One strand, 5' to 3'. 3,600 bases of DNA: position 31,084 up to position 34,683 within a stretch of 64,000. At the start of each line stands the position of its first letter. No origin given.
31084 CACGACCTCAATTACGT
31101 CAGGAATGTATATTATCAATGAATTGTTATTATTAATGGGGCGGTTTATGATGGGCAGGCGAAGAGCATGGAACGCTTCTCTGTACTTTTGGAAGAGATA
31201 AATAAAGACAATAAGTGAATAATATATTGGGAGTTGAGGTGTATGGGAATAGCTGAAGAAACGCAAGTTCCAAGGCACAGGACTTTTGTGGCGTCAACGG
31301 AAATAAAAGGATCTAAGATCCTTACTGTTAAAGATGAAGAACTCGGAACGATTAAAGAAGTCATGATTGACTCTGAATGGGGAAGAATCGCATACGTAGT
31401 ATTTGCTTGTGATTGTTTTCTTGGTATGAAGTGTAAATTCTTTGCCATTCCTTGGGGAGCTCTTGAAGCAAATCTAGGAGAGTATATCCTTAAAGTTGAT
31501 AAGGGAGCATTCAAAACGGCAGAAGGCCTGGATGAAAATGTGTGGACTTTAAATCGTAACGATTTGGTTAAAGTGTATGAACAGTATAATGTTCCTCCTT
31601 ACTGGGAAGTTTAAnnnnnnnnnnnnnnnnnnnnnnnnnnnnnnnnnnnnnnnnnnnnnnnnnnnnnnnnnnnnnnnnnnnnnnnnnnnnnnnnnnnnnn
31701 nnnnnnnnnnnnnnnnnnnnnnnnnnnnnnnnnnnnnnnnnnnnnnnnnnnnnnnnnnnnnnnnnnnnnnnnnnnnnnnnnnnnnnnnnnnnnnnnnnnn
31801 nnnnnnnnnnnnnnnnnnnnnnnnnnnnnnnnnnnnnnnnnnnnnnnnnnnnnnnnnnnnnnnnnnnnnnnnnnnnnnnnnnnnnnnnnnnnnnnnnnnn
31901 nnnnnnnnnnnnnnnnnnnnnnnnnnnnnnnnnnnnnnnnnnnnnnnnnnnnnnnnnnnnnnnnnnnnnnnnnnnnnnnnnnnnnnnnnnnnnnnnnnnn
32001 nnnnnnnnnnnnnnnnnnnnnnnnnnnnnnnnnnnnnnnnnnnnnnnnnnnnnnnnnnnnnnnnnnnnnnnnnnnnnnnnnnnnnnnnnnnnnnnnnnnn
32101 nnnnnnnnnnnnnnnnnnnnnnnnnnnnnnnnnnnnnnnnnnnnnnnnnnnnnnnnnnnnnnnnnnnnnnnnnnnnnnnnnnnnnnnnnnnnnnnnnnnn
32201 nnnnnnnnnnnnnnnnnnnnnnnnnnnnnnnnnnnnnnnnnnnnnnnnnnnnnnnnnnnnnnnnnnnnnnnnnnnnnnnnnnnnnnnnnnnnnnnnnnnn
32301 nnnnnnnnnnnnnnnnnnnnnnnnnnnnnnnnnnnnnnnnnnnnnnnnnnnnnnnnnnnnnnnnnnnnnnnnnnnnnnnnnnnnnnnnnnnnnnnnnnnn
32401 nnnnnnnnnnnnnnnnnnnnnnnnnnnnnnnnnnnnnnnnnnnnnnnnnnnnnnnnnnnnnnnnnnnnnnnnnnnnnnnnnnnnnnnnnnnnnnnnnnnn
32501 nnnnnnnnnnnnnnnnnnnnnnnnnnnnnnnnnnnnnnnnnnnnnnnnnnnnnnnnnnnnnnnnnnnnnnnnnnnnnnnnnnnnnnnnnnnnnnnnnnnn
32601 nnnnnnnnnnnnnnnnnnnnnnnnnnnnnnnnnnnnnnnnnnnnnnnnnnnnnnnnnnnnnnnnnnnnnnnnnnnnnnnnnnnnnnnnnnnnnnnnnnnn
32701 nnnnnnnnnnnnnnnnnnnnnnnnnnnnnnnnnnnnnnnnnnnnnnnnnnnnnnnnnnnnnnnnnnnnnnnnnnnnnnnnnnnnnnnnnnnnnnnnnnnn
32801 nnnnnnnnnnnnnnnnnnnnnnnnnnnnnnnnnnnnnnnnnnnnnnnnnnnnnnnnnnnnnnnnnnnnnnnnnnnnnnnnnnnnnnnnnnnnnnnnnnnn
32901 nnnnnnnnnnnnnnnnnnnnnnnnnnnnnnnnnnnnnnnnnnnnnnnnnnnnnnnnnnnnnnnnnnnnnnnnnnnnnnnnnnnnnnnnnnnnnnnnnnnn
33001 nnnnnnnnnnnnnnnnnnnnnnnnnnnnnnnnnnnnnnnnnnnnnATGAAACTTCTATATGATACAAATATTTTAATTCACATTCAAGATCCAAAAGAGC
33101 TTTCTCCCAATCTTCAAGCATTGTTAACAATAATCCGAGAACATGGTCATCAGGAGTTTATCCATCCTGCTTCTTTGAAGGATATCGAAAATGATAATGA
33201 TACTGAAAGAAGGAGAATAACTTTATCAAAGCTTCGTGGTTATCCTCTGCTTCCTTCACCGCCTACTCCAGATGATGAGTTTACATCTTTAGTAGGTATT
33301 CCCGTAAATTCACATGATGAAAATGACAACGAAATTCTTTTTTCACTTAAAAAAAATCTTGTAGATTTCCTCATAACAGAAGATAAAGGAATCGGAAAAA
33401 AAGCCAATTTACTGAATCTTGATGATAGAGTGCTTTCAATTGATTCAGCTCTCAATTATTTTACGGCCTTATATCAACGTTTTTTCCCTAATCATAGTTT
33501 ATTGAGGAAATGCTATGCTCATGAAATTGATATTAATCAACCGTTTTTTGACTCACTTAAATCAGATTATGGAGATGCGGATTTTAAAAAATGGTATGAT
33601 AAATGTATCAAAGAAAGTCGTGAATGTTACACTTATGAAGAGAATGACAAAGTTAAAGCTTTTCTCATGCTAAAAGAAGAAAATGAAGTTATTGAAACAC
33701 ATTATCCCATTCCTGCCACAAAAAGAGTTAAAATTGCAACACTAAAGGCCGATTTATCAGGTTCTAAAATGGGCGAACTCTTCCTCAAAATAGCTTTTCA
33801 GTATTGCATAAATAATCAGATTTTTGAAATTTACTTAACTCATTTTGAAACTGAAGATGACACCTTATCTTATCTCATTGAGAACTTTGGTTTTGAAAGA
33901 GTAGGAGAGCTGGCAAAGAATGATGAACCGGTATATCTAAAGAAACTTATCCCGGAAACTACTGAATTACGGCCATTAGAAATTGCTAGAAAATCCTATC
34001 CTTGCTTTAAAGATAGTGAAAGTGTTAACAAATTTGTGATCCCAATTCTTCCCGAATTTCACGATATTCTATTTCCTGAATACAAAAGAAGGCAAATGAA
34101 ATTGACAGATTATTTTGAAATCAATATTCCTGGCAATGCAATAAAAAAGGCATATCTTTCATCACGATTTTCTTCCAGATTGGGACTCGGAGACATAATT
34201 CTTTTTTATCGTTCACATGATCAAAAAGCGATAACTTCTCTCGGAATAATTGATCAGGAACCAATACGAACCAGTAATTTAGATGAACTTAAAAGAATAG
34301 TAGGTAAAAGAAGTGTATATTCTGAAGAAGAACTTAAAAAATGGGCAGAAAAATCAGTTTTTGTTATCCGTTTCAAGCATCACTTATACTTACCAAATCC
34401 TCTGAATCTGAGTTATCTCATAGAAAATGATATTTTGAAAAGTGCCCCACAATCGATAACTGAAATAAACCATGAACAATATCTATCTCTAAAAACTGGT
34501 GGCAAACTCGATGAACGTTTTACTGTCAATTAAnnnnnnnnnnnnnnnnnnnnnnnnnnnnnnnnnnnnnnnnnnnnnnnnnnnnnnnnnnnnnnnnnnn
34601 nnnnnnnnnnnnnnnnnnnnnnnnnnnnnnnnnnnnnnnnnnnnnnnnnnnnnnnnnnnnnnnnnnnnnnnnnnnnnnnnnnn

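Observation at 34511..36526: ASCH domain fused in frame to the HsdS specificity subunit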

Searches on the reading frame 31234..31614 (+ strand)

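Call 3: search_protein_families(library=pfam, proteins=[window:31234-31614:+], max_evalue=0.01)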
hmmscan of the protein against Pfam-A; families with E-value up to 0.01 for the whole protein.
window:31234-31614:+ (126 aa): 1 family
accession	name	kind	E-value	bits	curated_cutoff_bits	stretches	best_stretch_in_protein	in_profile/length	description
PF05239.21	PRC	-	4.7e-15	55.8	21.2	1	18-90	3-73/78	PRC-barrel domain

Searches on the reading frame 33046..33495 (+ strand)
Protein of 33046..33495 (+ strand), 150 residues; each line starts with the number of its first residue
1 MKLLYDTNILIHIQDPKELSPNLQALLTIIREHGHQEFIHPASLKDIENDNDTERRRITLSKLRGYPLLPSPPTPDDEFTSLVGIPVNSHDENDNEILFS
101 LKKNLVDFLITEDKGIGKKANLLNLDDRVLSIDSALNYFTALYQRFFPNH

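Call 67: search_solved_structures(query=A4, max_evalue=10, show_alignments=1)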
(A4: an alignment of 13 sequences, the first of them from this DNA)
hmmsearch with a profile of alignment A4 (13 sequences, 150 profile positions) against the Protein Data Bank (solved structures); distinct sequences matched with E-value up to 10: 2.
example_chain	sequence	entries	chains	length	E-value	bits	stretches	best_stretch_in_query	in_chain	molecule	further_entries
2izo_A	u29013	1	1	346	0.96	12.5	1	63-130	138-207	FLAP STRUCTURE-SPECIFIC ENDONUCLEASE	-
7cbn_A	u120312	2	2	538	1.7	11.7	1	93-134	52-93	Beta-N-acetylhexosaminidase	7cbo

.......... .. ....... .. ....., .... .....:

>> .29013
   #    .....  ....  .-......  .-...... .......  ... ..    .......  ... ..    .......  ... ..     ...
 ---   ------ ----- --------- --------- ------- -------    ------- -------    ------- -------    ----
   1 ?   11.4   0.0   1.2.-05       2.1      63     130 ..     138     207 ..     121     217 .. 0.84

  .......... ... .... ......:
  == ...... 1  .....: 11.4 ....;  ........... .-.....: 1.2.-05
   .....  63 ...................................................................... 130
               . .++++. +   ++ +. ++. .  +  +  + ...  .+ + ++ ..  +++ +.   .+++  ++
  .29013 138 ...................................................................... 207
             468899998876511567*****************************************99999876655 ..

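Call 68: search_protein_families(library=pfam, alignment_id=A4, max_evalue=5)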
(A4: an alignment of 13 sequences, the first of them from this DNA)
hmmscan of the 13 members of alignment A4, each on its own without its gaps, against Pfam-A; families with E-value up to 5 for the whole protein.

A. member 1, seq(150 aa): 1 family
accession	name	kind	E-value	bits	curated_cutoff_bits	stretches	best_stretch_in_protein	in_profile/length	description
PF13470.12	PIN_3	-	0.014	16.7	27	1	2-114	1-114/115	PIN domain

B. families by the number of members that match (of 13 scanned): 9 families
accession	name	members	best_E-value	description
PF13470.12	PIN_3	11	0.00072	PIN domain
PF13638.12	PIN_4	3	0.074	PIN domain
PF18506.7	RelB-like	2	0.025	RelB Antitoxin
PF11977.14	RNase_Zc3h12a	2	0.059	Zc3h12a-like Ribonuclease NYN domain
PF07240.16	Turandot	1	0.0099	Stress-inducible humoral factor Turandot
PF22261.3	GPR128_GAIN_subdom_B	1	0.024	GPR128 GAIN subdomain B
PF22743.2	PspAA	1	0.12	PspA-Associated protein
PF03851.20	UvdE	1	0.18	UV-endonuclease UvdE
PF02027.23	RolB_RolC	1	0.2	RolB/RolC glucosidase family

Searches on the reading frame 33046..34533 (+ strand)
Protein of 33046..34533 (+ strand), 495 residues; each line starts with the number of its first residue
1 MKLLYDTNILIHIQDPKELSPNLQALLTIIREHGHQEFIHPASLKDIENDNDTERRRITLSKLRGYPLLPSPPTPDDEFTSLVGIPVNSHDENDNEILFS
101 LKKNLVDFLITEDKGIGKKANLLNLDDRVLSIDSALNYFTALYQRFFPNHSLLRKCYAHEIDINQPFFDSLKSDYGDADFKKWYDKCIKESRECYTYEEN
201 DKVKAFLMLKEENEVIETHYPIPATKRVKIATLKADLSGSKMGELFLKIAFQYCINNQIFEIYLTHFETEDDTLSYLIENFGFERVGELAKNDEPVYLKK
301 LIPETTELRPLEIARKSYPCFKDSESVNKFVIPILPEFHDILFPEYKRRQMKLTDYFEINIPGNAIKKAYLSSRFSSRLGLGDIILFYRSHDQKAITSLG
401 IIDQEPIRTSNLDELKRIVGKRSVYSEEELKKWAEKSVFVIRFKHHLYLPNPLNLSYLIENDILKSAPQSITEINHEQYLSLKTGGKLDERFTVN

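Call 3: search_protein_families(library=pfam, proteins=[window:33046-34533:+], max_evalue=0.01)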
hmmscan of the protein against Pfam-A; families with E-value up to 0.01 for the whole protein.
window:33046-34533:+ (495 aa): 1 family
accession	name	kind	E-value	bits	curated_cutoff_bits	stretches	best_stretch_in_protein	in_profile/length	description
PF01878.24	EVE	-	0.0095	16.4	23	0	372-479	33-139/145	EVE domain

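Call 4: search_protein_families(library=ncbifam, proteins=[window:33046-34533:+], max_evalue=0.01)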
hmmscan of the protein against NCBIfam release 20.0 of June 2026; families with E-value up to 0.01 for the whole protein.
window:33046-34533:+ (495 aa): 0 families

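Call 18: search_protein_families(library=padloc, proteins=[window:33046-34533:+], max_evalue=0.01)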
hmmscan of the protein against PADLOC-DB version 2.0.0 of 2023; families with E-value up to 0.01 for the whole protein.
window:33046-34533:+ (495 aa): 6 families
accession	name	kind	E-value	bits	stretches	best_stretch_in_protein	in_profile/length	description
PDLC04422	PDC-M11A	-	3.9e-147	489.1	1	1-494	1-500/501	-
PDLC04421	PDC-M11A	-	1.9e-121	404.1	1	1-479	1-477/486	-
PDLC04417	PDC-M11A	-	6.9e-105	349.9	1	1-495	1-501/501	-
PDLC04420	PDC-M11A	-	7.5e-94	312.7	1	111-483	2-372/376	-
PDLC04419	PDC-M11A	-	1.2e-62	210.4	1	152-495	11-357/357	-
PDLC04418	PDC-M11A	-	1.1e-26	91.7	1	159-440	98-387/444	-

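Call 30: find_homologous_proteins(query=window:33046-34530:+, max_evalue=0.00001)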
Query window:33046-34530:+ (495 aa): 1366 proteins with E <= 0.00001 among 8000 candidates; the best 120 are listed.
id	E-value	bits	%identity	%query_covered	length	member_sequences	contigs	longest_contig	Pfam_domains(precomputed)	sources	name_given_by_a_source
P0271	0.0e+0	1055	94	100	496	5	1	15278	-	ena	-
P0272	2.3e-297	1005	89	100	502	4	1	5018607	-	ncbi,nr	ncbi:PIN domain-containing protein [Methanosarcina horonobensis]|nr:PIN domain-containing protein [M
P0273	3.6e-297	1004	90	100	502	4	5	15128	-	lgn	-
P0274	1.1e-296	1002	91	100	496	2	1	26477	-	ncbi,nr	ncbi:MAG TPA: hypothetical protein HA306_10840 [Methanosarcina sp.]|nr:hypothetical protein [Methano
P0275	8.1e-295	996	89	100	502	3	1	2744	-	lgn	-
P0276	8.2e-294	993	89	100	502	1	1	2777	-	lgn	-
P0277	2.8e-292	988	89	100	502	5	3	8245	-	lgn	-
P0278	1.9e-290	982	88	100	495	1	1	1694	-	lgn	-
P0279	4.5e-281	951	85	100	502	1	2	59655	-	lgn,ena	-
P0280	7.2e-273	924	82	100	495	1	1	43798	-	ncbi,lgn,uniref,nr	ncbi:PIN domain-containing protein [Methanolobus psychrotolerans]|uniref:PIN domain-containing prote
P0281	9.4e-273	923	83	100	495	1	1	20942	-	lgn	-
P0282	7.5e-268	907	80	100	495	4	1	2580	-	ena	-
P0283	3.6e-266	902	79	100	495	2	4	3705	-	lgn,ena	-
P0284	3.1e-265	899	80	100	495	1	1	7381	-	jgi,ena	-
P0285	4.2e-265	898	79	100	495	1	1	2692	-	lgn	-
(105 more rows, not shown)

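Call 36: search_solved_structures(query=A3, max_evalue=1, show_alignments=2)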
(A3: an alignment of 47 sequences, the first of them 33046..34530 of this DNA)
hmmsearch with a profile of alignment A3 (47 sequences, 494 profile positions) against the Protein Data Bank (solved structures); distinct sequences matched with E-value up to 1: 6.
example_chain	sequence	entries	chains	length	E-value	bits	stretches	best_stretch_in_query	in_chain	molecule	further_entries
6yzz_A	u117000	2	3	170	0.00073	21.5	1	224-289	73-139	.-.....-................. 50 | Acyl-CoA N-acyltransferases (NAT) superfamily protein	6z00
6o8d_C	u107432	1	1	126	0.26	13.1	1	275-340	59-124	T-cell-specific surface glycoprotein CD28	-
6ic4_A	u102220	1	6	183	0.56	12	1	416-491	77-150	Toluene tolerance efflux transporter (ABC superfamily, PerI-bind)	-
7cbn_A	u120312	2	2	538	0.68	11.7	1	93-134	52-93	Beta-N-acetylhexosaminidase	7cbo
7d08_G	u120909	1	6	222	0.86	11.3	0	416-491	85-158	MCE family protein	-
6z5u_E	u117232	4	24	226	0.89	11.3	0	416-491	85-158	MCE family protein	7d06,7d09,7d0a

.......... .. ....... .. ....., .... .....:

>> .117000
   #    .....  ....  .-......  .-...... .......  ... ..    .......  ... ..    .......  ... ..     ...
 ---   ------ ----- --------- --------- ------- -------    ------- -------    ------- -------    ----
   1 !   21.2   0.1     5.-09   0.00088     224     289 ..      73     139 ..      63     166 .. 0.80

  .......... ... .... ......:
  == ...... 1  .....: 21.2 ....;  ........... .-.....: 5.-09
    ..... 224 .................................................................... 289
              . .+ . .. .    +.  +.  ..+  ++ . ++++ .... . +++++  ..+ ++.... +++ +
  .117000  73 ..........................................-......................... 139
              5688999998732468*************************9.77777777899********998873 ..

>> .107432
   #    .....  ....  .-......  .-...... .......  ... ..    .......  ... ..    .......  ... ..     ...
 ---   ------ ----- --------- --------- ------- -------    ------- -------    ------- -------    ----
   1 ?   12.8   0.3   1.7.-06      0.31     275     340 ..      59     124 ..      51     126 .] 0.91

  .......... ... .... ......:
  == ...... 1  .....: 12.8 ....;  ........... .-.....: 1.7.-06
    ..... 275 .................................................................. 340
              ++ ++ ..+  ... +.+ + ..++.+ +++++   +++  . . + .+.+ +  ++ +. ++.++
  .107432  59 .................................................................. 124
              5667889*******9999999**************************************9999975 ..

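Call 54: predict_structure(alignment_id=A3)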
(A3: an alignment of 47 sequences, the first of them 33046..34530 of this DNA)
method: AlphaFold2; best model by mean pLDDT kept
length: 495 residues; sequences in the alignment: 47
mean_pLDDT: 86.8   pTM: 0.79
mean pLDDT of the five models: 86.8, 85.4, 85.1, 84.3, 84.3
residues with pLDDT >= 90: 252; 70-90: 213; 50-70: 13; < 50: 17
segments of 3 or more residues with pLDDT < 50: 348-362
pLDDT, mean of each block of 10 residues (from residue 1): 89 77 92 90 87 85 86 90 88 92 94 91 93 93 82 87 91 91 93 88 90 93 94 70 82 90 89 78 93 93 88 88 94 86 61 42 72 87 93 89 93 88 79 90 84 94 93 95 91 86
secondary structure, 60 per line:
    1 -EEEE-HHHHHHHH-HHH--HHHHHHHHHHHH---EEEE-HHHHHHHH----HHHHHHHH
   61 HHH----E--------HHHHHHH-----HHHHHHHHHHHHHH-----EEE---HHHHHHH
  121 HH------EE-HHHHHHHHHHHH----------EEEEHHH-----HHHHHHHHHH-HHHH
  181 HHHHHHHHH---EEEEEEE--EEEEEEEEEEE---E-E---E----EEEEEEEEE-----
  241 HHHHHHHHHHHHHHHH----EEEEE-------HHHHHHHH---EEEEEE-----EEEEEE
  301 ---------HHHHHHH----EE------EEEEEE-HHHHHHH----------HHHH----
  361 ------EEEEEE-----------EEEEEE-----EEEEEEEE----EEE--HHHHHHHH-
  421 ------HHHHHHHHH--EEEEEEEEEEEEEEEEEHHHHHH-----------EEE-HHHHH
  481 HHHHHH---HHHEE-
elements in order: E2-5 H7-14 H21-32 E36-39 H41-48 H53-63 H77-83 H89-102 E108-110 H114-122 H132-143 E154-157 H166-175 H177-189 E193-199 E202-212 E227-235 H241-256 E261-265 H273-280 E284-289 E295-300 H310-316 E329-334 H336-342 H353-356 E367-372 E384-389 E395-402 E407-409 H412-419 H427-435 E438-454 H455-460 E472-474 H476-486

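Call 57: fold_search(model_id=the predicted structure, library=pdb)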
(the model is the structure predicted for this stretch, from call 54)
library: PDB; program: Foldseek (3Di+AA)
matches with E <= 10: 1358; with E <= 0.001: 72
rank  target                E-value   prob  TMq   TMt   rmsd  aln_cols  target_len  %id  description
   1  5guq_C                5.2e-07  1.00  0.23  0.69   4.2       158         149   18  Crystal structure of ASCH from Zymomonas mobilis (released 2017-08-30)
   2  5y6b_B                8.1e-07  1.00  0.24  0.75   3.3       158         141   18  Crystal structure of ZmASCH Y47F mutant protein from Zymomonas mobilis (released 2018-07-18)
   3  5y6c_A                8.1e-07  1.00  0.24  0.74   3.6       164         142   18  Crystal structure of ZmASCH S128A mutant protein from Zymomonas mobilis (released 2018-07-18)
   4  5y6b_A                9.1e-07  1.00  0.24  0.72   3.6       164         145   18  Crystal structure of ZmASCH Y47F mutant protein from Zymomonas mobilis (released 2018-07-18)
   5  5guq_A                1.1e-06  1.00  0.24  0.73   3.3       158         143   18  Crystal structure of ASCH from Zymomonas mobilis (released 2017-08-30)
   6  5gus_B                1.3e-06  1.00  0.24  0.71   3.7       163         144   18  Crystal structure of ASCH domain from Zymomonas mobilis (released 2017-08-30)
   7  5y6b_D                2.6e-06  1.00  0.24  0.76   3.3       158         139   18  Crystal structure of ZmASCH Y47F mutant protein from Zymomonas mobilis (released 2018-07-18)
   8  5gus_A                2.8e-06  1.00  0.24  0.73   3.6       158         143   19  Crystal structure of ASCH domain from Zymomonas mobilis (released 2017-08-30)
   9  7l1k_A                2.0e-05  1.00  0.19  0.55   6.6       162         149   15  Cryo-EM structure of S. Pombe NatC complex with a Bisubstrate inhibitor and inositol hexaphosphate (released 2021-05-12)
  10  7kpu_A                4.5e-05  1.00  0.22  0.48   8.8       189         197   14  Crystal structure of human NatD (NAA40) bound to a bisubstrate analogue with a C-3 linker (released 2021-06-16)
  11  4u9w_D                5.4e-05  1.00  0.25  0.59   7.4       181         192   12  Crystal Structure of NatD bound to H4/H2A peptide and CoA (released 2015-01-28)
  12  1tiq_A                6.4e-05  1.00  0.24  0.60   5.3       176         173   14  Crystal Structure of an Acetyltransferase (PaiA) in complex with CoA and DTT from Bacillus subtilis, Northeast Structu (released 2004-07-13)
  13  1tiq_B                8.4e-05  1.00  0.24  0.61   5.2       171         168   13  Crystal Structure of an Acetyltransferase (PaiA) in complex with CoA and DTT from Bacillus subtilis, Northeast Structu (released 2004-07-13)
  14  4u9v                  9.9e-05  1.00  0.25  0.57   7.6       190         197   13  Crystal structure of NatD (Naa40p) bound to acetyl CoA (released 2015-01-28)
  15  7kd7_A                1.1e-04  1.00  0.25  0.55   7.5       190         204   13  Crystal structure of human NatD (NAA40) bound to a bisubstrate analogue (released 2021-06-16)
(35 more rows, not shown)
